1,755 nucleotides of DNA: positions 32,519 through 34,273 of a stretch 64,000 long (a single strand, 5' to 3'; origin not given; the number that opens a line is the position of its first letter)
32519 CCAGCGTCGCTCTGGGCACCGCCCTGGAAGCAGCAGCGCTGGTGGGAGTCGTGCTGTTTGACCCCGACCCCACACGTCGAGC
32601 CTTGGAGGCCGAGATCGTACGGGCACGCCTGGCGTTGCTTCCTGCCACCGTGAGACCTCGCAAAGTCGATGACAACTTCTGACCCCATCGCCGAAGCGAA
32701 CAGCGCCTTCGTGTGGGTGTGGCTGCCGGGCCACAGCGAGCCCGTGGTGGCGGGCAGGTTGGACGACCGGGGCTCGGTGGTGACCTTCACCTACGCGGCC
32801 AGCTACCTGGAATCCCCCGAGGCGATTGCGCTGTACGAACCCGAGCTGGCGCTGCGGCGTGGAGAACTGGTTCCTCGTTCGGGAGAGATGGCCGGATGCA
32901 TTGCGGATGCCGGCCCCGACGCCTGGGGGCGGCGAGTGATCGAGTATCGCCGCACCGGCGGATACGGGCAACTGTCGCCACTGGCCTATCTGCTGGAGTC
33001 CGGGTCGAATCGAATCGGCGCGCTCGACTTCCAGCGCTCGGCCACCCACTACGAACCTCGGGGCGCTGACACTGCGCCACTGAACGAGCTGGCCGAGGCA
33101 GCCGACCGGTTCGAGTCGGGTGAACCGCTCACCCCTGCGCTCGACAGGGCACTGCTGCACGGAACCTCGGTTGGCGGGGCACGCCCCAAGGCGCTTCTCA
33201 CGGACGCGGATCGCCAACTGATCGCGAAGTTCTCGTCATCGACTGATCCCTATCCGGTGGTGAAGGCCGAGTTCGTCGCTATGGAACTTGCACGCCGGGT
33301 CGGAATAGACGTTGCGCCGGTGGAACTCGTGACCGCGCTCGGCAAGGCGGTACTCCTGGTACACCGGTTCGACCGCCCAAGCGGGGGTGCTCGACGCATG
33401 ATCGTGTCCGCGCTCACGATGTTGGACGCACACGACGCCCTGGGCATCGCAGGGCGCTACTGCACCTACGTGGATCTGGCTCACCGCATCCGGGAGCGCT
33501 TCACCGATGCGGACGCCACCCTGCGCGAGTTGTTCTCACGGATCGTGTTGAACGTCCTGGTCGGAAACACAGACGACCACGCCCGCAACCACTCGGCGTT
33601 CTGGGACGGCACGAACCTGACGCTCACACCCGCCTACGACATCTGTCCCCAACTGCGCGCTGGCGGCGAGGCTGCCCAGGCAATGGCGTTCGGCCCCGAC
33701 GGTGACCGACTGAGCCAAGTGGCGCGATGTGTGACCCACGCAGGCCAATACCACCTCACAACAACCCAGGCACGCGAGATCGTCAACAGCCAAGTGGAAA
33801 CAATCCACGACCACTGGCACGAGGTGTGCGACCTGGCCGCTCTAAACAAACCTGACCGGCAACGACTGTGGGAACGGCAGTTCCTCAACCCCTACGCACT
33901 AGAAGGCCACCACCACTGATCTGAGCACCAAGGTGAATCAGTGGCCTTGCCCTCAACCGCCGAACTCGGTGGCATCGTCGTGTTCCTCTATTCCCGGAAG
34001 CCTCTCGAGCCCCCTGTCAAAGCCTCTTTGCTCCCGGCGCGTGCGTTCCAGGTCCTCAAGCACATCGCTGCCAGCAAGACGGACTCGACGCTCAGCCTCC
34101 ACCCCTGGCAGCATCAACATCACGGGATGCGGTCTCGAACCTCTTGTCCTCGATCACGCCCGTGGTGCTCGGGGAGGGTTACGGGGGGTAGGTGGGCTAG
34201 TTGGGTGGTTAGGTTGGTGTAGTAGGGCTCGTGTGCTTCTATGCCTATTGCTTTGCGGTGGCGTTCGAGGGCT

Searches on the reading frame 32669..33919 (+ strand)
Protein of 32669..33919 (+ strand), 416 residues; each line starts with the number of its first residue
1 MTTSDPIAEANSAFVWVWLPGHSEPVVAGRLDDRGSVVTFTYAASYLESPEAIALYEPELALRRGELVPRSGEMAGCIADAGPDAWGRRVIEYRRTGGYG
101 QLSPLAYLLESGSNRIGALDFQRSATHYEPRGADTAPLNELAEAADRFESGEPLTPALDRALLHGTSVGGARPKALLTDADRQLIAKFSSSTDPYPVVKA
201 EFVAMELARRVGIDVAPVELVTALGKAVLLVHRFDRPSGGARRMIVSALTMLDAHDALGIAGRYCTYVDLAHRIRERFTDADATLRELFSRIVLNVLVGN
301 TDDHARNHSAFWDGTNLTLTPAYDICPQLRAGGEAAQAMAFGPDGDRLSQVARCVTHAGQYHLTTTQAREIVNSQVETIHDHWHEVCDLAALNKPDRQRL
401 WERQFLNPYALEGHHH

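Call 3: search_protein_families(library=pfam, proteins=[window:32669-33919:+], max_evalue=0.01)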
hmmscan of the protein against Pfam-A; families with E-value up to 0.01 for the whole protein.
window:32669-33919:+ (416 aa): 2 families
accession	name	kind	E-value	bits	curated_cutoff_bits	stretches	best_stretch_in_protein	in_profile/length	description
PF07804.18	HipA_C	-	2e-46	158.8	30.5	1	166-383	1-213/213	HipA-like C-terminal domain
PF13657.11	Couple_hipA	-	6.8e-07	30.2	22.5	1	28-121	10-98/99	HipA N-terminal domain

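Call 4: search_protein_families(library=padloc, proteins=[window:32669-33919:+], max_evalue=0.01)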
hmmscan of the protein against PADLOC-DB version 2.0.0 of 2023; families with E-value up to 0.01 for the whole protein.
window:32669-33919:+ (416 aa): 5 families
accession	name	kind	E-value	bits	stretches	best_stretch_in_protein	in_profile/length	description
PDLC04340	PDC-M03A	-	6.2e-07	27.2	1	167-326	16-168/280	-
PDLC04345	PDC-M03A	-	1.5e-05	22.4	1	200-344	53-208/302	-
PDLC04342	PDC-M03A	-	4e-05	21.3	0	292-336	155-201/299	-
PDLC04344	PDC-M03A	-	5.3e-05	20.8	1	282-324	144-187/305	-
PDLC04339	PDC-M03A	-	8.5e-05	20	1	200-326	50-175/293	-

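Call 5: search_protein_families(library=ncbifam, proteins=[window:32669-33919:+], max_evalue=0.01)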
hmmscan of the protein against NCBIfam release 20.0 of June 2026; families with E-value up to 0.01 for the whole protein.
window:32669-33919:+ (416 aa): 1 family
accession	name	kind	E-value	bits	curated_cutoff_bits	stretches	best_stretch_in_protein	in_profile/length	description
NF007297.0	PRK09775.1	equivalog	5.2e-13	48.5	401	1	163-329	201-373/446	type II toxin-antitoxin system HipA family toxin YjjJ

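Call 10: find_encoding_contigs(protein=window:32669-33919:+, flank=10000, max_places=10)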
Protein window:32669-33919:+ (416 aa): no gene with exactly this product is on record in the collection.

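Call 29: find_related_loci(query=window:32669-33919:+, collection=metagenome_contigs, flank=6000)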
Query window:32669-33919:+ (416 aa) in metagenome_contigs; peptide patterns used: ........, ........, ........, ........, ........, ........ (x = any residue, [..] = any of these).
180 stretches matched a pattern; 128 encode a relative of the query (tblastn E <= 1e-3); the best 80 are kept; 80 distinct loci.
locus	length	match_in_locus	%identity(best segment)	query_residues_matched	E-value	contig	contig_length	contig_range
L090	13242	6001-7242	75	1-414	0e+0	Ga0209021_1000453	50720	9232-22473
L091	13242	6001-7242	74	1-414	0e+0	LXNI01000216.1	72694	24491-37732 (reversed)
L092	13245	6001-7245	73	1-416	0e+0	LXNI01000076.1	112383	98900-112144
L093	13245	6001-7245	73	1-416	0e+0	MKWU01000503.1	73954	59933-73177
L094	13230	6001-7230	70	2-411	0e+0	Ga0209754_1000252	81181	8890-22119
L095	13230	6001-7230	70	2-411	0e+0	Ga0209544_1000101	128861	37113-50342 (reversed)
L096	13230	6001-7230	70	2-411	0e+0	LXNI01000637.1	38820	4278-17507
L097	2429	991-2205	70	7-411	0e+0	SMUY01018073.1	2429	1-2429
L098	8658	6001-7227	64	9-416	1e-171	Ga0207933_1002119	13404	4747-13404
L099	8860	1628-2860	64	1-411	2e-171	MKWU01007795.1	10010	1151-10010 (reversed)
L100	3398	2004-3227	64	8-414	3e-178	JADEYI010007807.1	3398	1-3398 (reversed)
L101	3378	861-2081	65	8-414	1e-177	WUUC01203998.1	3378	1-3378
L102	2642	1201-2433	64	8-414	4e-176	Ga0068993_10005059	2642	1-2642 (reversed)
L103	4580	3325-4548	64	8-414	9e-169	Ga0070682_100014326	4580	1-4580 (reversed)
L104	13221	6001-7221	64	8-414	9e-164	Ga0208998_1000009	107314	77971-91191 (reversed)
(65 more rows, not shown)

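Call 55: search_solved_structures(query=window:32669-33919:+, max_evalue=0.001, show_alignments=1)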
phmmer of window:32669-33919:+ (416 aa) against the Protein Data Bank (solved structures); distinct sequences matched with E-value up to 0.001: 16.
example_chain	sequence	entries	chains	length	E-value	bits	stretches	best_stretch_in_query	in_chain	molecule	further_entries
8ezr_B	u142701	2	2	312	5.2e-07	32.4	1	191-340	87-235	HipT(Lp)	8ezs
7vkb_A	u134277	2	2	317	5.4e-07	32.3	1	191-340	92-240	HipA_C domain-containing protein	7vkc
3tpd_A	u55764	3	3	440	9.1e-07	31.6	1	195-329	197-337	Serine/threonine-protein kinase HipA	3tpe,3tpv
7wcf_A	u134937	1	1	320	2e-06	30.5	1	191-340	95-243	HipA_C domain-containing protein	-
4pu5_A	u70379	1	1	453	2.5e-06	30.1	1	196-341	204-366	Toxin-antitoxin system toxin HipA family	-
4pu3_A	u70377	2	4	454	2.5e-06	30.1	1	196-341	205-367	Toxin-antitoxin system toxin HipA family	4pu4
2wiu_A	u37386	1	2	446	3.7e-06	29.6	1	195-329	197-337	PROTEIN HIPA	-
3hzi_A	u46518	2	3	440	6.2e-06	28.8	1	195-329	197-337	Protein hipA | Serine/threonine-protein kinase HipA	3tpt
3tpb_A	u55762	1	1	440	6.4e-06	28.8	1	195-329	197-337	Serine/threonine-protein kinase HipA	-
7ab4_C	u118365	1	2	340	8e-06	28.5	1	187-326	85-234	HipA_C domain-containing protein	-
7ab3_C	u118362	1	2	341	1.2e-05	27.9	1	195-326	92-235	HipA_C domain-containing protein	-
4yg7_D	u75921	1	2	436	2.4e-05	26.9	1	195-329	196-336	Serine/threonine-protein kinase HipA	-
3fbr_A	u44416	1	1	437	2.4e-05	26.9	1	195-329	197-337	Serine/threonine-protein kinase toxin HipA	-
3dnt_A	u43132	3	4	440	2.5e-05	26.9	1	195-329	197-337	Protein hipA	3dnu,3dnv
5k98_A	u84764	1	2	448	2.6e-05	26.8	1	195-329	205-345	Serine/threonine-protein kinase HipA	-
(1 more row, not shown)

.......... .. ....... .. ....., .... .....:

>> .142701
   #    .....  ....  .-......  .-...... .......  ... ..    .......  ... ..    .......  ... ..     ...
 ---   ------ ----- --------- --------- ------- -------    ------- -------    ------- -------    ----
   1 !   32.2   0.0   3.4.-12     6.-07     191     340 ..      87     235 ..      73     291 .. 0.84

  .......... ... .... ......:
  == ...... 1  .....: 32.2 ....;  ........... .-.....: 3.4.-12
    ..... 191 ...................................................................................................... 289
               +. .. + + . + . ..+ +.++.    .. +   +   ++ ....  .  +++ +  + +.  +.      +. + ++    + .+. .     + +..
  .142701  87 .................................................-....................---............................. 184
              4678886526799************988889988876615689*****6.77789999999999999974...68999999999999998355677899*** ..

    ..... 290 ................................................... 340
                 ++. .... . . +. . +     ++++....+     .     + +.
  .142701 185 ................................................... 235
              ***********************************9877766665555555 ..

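Call 66: search_protein_families(library=pfam, proteins=[L009:9043-9585:-], max_evalue=0.01)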
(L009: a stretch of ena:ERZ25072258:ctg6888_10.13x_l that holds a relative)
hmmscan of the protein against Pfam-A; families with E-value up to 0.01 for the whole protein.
L009:9043-9585:- (180 aa): 0 families

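Call 68: search_protein_families(library=padloc, proteins=[L009:9043-9585:-], max_evalue=0.01)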
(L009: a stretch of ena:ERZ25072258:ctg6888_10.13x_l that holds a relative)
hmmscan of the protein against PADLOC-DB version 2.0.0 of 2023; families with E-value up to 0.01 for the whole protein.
L009:9043-9585:- (180 aa): 0 families

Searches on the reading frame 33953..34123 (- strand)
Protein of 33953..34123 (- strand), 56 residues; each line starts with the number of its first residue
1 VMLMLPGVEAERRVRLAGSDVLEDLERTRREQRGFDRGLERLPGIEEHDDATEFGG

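Call 3: search_protein_families(library=pfam, proteins=[window:33953-34123:-], max_evalue=0.01)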
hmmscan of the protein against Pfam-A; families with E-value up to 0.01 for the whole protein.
window:33953-34123:- (56 aa): 0 families

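Call 4: search_protein_families(library=padloc, proteins=[window:33953-34123:-], max_evalue=0.01)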
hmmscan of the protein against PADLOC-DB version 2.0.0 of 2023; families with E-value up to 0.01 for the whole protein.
window:33953-34123:- (56 aa): 0 families

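Call 5: search_protein_families(library=ncbifam, proteins=[window:33953-34123:-], max_evalue=0.01)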
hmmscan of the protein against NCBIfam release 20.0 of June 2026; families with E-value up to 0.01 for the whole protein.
window:33953-34123:- (56 aa): 0 families

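Call 64: search_protein_representatives(protein=window:33953-34120:-)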
Query: 55 residues. Proteins with E-value up to 0.001 (for the whole library): 1; up to 1e-10: 1; up to 1e-30: 0. The best 1 are listed.
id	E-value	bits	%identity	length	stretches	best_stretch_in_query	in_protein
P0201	6.3e-28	110.5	100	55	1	1-55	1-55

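Call 66: search_protein_families(library=pfam, proteins=[L009:9043-9585:-], max_evalue=0.01)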
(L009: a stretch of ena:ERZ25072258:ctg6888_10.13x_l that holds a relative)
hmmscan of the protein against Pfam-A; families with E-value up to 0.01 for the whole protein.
L009:9043-9585:- (180 aa): 0 families

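Call 68: search_protein_families(library=padloc, proteins=[L009:9043-9585:-], max_evalue=0.01)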
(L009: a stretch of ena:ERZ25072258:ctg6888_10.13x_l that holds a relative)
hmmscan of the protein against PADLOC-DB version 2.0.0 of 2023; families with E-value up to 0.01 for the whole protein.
L009:9043-9585:- (180 aa): 0 families
